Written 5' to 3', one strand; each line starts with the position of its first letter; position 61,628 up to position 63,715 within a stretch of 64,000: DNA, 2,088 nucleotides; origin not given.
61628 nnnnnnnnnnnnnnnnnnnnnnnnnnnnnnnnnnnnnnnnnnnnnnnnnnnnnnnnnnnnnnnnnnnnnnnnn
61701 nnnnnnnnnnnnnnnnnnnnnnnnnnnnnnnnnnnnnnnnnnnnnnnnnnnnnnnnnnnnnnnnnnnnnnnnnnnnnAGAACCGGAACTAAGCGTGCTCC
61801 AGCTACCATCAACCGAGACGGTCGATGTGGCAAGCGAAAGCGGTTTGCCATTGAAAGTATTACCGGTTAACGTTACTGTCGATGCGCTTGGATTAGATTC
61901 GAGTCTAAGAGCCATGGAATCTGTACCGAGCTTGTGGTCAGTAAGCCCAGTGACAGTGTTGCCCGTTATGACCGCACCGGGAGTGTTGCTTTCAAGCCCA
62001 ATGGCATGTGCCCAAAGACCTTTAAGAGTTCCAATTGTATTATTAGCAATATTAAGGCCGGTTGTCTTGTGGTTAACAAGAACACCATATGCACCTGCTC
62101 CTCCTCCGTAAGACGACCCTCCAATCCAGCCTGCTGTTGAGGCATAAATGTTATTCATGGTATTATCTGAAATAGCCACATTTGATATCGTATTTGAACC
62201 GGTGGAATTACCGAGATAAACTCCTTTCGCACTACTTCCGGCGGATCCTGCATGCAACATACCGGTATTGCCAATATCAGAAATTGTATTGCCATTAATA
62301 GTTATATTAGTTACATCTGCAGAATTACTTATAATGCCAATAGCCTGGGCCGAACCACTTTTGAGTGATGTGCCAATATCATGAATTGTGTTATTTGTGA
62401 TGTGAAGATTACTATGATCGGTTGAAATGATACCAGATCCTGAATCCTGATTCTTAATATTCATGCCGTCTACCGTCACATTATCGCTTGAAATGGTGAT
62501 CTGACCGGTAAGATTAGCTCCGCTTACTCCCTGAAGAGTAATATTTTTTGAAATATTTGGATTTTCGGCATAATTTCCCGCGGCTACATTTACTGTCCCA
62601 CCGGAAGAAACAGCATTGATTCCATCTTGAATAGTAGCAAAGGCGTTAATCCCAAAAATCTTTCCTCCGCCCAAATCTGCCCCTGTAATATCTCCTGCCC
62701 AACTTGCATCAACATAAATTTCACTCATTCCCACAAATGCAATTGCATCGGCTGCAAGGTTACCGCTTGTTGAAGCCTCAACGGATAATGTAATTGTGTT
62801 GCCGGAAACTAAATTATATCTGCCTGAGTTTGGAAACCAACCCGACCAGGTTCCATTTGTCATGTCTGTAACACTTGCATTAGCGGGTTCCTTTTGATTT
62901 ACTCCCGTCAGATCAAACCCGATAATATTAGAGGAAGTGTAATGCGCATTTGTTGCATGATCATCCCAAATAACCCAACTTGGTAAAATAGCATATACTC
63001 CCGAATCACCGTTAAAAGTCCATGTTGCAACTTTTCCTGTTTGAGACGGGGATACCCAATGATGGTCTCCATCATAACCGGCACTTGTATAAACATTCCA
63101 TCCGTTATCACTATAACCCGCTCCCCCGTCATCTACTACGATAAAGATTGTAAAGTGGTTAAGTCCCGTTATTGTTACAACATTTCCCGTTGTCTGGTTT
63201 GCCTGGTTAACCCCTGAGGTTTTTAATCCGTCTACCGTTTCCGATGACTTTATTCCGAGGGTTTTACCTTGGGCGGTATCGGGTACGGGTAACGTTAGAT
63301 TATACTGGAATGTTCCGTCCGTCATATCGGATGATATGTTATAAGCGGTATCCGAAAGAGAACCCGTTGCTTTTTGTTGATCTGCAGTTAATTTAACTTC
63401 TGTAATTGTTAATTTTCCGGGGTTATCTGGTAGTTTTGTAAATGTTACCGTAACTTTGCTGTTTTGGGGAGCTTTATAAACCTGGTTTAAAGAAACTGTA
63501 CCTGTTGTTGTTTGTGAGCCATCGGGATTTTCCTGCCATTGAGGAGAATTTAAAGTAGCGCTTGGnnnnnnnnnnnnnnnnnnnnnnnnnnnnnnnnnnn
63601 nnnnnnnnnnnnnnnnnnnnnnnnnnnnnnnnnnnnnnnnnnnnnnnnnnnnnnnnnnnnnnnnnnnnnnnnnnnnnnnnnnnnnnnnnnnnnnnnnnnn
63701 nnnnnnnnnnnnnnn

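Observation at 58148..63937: Giant 1929-aa beta-helix/FN3 surface protein, the largest gene in the window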

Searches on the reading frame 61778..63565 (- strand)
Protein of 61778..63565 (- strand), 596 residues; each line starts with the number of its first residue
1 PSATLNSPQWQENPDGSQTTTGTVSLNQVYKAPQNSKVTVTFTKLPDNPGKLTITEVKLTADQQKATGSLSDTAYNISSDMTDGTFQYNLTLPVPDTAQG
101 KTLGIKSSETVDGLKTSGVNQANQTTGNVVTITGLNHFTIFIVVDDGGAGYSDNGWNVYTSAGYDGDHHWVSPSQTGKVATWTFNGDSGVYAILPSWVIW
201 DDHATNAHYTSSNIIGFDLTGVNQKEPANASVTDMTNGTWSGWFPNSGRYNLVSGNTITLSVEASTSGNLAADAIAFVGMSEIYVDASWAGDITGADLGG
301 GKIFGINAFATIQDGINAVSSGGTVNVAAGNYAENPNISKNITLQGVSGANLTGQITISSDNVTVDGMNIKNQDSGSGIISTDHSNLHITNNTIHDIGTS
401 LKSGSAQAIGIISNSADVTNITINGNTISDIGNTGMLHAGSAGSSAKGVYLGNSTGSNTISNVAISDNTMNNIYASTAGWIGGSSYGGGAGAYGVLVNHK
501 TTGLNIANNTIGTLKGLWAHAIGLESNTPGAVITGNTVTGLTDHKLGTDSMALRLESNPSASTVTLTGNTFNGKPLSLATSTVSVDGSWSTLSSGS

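Call 38: predict_structure(alignment_id=A3)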
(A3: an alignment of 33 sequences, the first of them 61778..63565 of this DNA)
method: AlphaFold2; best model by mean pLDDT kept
length: 596 residues; sequences in the alignment: 33
mean_pLDDT: 88.0   pTM: 0.77
mean pLDDT of the five models: 88.0, 87.1, 85.9, 84.3, 81.0
residues with pLDDT >= 90: 399; 70-90: 121; 50-70: 53; < 50: 23
segments of 3 or more residues with pLDDT < 50: 1-3, 118-121, 138-140, 589-596
pLDDT, mean of each block of 10 residues (from residue 1): 66 94 93 93 85 91 78 87 74 83 68 58 68 62 69 94 89 96 89 97 97 96 97 95 96 95 96 94 94 91 94 98 92 98 92 98 98 97 98 98 94 97 98 81 84 88 99 92 61 96 98 96 95 97 87 92 94 79 49 38
secondary structure, 60 per line:
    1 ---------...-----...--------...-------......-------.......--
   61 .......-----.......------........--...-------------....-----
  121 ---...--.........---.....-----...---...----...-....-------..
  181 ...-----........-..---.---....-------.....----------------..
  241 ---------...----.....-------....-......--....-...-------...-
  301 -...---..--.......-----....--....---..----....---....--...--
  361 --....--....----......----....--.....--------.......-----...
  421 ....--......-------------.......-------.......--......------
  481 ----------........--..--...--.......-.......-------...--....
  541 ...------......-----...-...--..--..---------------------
elements in order: E10-12 E18-20 E29-31 E39-44 E52-58 H61-67 E73-79 E86-93 H112-115 E124-126 E129-137 E141-145 E151-153 E157-159 E168-171 E179-183 E189-196 E207-210 E218-222 E250-252 E257-261 E269-272 E274-279 E282-285 E297-299 E302-304 H312-318 E324-327 E330-333 E343-346 E350-353 E356-358 E363-366 E369-372 E377-382 E387-390 E393-397 E406-412 E418-424 E427-432 E446-452 E460-466 E469-474 E491-498 E505-507 E510-516 E518-524 E532-534 E537-543 E550-555 E565-567

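Call 43: fold_search(model_id=the predicted structure, library=pdb)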
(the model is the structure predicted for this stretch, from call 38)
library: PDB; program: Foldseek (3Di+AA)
matches with E <= 10: 829; with E <= 0.001: 12
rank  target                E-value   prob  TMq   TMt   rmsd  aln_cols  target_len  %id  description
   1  7c7d_A                7.0e-09  1.00  0.17  0.18  23.5       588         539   15  Crystal structure of the catalytic unit of thermostable GH87 alpha-1,3-glucanase from Streptomyces thermodiastaticus s (released 2020-11-11)
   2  6k0q_A                1.1e-08  1.00  0.17  0.18  21.8       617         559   10  Catalytic domain of GH87 alpha-1,3-glucanase D1068A in complex with nigerose (released 2019-12-25)
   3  5zru_A                4.5e-08  1.00  0.17  0.17  22.5       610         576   11  Crystal structure of Agl-KA catalytic domain (released 2019-10-23)
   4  6k0s_A                8.1e-08  1.00  0.20  0.21  22.9       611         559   10  Catalytic domain of GH87 alpha-1,3-glucanase D1069A in complex with nigerose (released 2019-12-25)
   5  6k0p_A                1.4e-07  1.00  0.20  0.21  22.7       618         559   10  Catalytic domain of GH87 alpha-1,3-glucanase D1045A in complex with nigerose (released 2019-12-25)
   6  6f2p                  1.4e-06  1.00  0.21  0.13  13.4       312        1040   15  Structure of Paenibacillus xanthan lyase to 2.6 A resolution (released 2018-12-05)
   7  8pvs_A                1.0e-05  1.00  0.18  0.16  18.9       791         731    8  Targeting extended blood antigens by Akkermansia muciniphila enzymes unveils a missing link for generating universal d (released 2024-02-28)
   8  9i4f_A                6.0e-05  0.87  0.13  0.13  21.6       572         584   10  Blood Type B-converting alpha-1,3-galactosidase PpaGal from Pedobacter panaciterrae in its apo form (released 2025-03-12)
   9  7o7a_B                3.8e-04  0.99  0.17  0.23  13.4       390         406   14  Structure of the PL6 family alginate lyase Pedsa0632 from Pseudopedobacter saltans (released 2021-07-28)
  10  7o7a_A                4.4e-04  1.00  0.17  0.23  12.7       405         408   14  Structure of the PL6 family alginate lyase Pedsa0632 from Pseudopedobacter saltans (released 2021-07-28)
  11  8bwk_C                4.8e-04  1.00  0.22  0.18  11.2       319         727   14  Metagenomic derived PL6 alginate lyase (released 2023-12-20)
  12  5gkq_A                5.1e-04  1.00  0.19  0.16  11.5       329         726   13  Structure of PL6 family alginate lyase AlyGC mutant-R241A (released 2017-02-08)
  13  7o84_B                1.0e-03  0.99  0.17  0.24  14.9       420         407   13  Structure of the PL6 family alginate lyase Pedsa0632 from Pseudopedobacter saltans in complex with substrate (released 2021-07-28)
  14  9ozl_C                1.1e-03  1.00  0.19  0.27  12.8       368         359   12  Crystal structure of the polysaccharide lyase RbmB from Vibrio cholerae (released 2026-03-11)
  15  7chu_A                1.7e-03  1.00  0.21  0.24  10.5       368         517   14  Geobacillus virus E2 - ORF18 (released 2021-04-14)
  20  2w46_A                2.6e-03  1.00  0.16  0.53   8.6       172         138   14  CBM35 from Cellvibrio japonicus Abf62 (released 2009-01-27)
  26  7ehg_C                3.5e-03  1.00  0.17  0.62   4.8       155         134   14  Crystal Structure of MiXBM (released 2022-03-30)
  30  7ehg_B                4.7e-03  1.00  0.18  0.69   4.5       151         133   12  Crystal Structure of MiXBM (released 2022-03-30)
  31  7ehg_A                5.1e-03  1.00  0.18  0.69   4.5       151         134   12  Crystal Structure of MiXBM (released 2022-03-30)
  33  2w1w_B                5.4e-03  1.00  0.17  0.61   4.6       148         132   17  Native structure of a family 35 carbohydrate binding module from Clostridium thermocellum (released 2009-01-20)
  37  7ehg_F                5.9e-03  1.00  0.18  0.68   3.9       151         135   14  Crystal Structure of MiXBM (released 2022-03-30)
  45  7ehg_G                7.1e-03  1.00  0.16  0.59   7.0       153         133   14  Crystal Structure of MiXBM (released 2022-03-30)
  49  7ehg_E                8.1e-03  1.00  0.18  0.66   3.9       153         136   15  Crystal Structure of MiXBM (released 2022-03-30)
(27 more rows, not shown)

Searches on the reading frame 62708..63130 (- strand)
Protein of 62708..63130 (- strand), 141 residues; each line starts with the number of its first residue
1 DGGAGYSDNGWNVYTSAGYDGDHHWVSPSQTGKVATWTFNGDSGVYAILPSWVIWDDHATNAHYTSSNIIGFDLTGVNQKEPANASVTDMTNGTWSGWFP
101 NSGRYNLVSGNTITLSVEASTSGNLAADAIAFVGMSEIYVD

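Call 50: search_protein_families(library=ncbifam, proteins=[window:62708-63130:-], max_evalue=10)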
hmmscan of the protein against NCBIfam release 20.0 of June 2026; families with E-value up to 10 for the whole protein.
window:62708-63130:- (141 aa): 0 families

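Call 51: search_protein_families(library=pfam, proteins=[window:62708-63130:-], max_evalue=10)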
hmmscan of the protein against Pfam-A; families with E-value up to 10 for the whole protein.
window:62708-63130:- (141 aa): 3 families
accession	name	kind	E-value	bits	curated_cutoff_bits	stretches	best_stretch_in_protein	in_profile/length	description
PF25275.1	Golvesin_C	-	5.5e-05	23.7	31.6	1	11-133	17-131/132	Golvesin C-terminal domain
PF02730.20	AFOR_N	-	0.03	14.5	29.8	1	90-140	56-107/199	Aldehyde ferredoxin oxidoreductase, N-terminal domain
PF13648.12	Lipocalin_4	-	0.57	11.5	22.4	1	83-121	36-73/89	Lipocalin-like domain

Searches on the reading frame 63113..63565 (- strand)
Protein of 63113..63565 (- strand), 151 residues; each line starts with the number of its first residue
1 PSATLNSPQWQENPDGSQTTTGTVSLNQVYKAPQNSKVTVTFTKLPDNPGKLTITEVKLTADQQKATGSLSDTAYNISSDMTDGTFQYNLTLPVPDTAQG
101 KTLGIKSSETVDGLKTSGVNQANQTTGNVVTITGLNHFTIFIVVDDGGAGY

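Call 36: search_protein_representatives(protein=window:63113-63565:-)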
Query: 151 residues. Proteins with E-value up to 0.001 (for the whole library): 693; up to 1e-10: 473; up to 1e-30: 27. The best 150 are listed.
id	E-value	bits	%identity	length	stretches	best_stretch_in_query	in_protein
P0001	1.3e-88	310.7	100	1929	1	1-151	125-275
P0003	2.0e-78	277.6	92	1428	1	1-145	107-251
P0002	1.1e-72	259.0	88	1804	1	1-144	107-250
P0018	6.0e-60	217.8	77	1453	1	2-143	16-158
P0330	3.7e-47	176.3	55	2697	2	3-144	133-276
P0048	4.7e-44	166.3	59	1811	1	2-146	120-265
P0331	1.5e-41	158.1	57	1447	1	4-147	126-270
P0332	1.9e-38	148.1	47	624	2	3-144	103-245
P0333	3.4e-37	144.1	51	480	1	2-147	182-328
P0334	3.6e-37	144.0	52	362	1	7-147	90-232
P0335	1.8e-36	141.7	54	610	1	6-143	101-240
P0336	6.0e-35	136.8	58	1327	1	2-148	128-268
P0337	4.4e-34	134.0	54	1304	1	7-146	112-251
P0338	6.7e-34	133.4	58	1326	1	2-146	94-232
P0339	1.4e-33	132.3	55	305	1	1-147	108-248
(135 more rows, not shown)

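Call 50: search_protein_families(library=ncbifam, proteins=[window:63113-63565:-], max_evalue=10)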
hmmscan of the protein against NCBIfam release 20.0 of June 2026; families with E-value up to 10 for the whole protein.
window:63113-63565:- (151 aa): 0 families

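Call 51: search_protein_families(library=pfam, proteins=[window:63113-63565:-], max_evalue=10)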
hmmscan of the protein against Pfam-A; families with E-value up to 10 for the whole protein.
window:63113-63565:- (151 aa): 5 families
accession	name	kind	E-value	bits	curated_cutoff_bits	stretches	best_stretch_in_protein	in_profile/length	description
PF13584.12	BatD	-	0.06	14.4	24.1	1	28-64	49-81/92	BatD DUF11 like domain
PF24527.1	Ig-like_Pom152_9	-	0.062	14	27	1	37-64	43-71/80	Nucleoporin pom152-like, ninth immunoglobulin-like domain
PF09619.16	YscW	-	0.15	12.9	22.6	1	18-58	4-45/107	Type III secretion system lipoprotein chaperone (YscW)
PF16554.10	OAM_dimer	-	0.19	12.6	25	1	81-102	9-30/78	Dimerisation domain of d-ornithine 4,5-aminomutase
PF23619.1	Ig_VWA7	-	1.7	9.3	27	1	17-43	57-83/104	VWA7 Ig-like domain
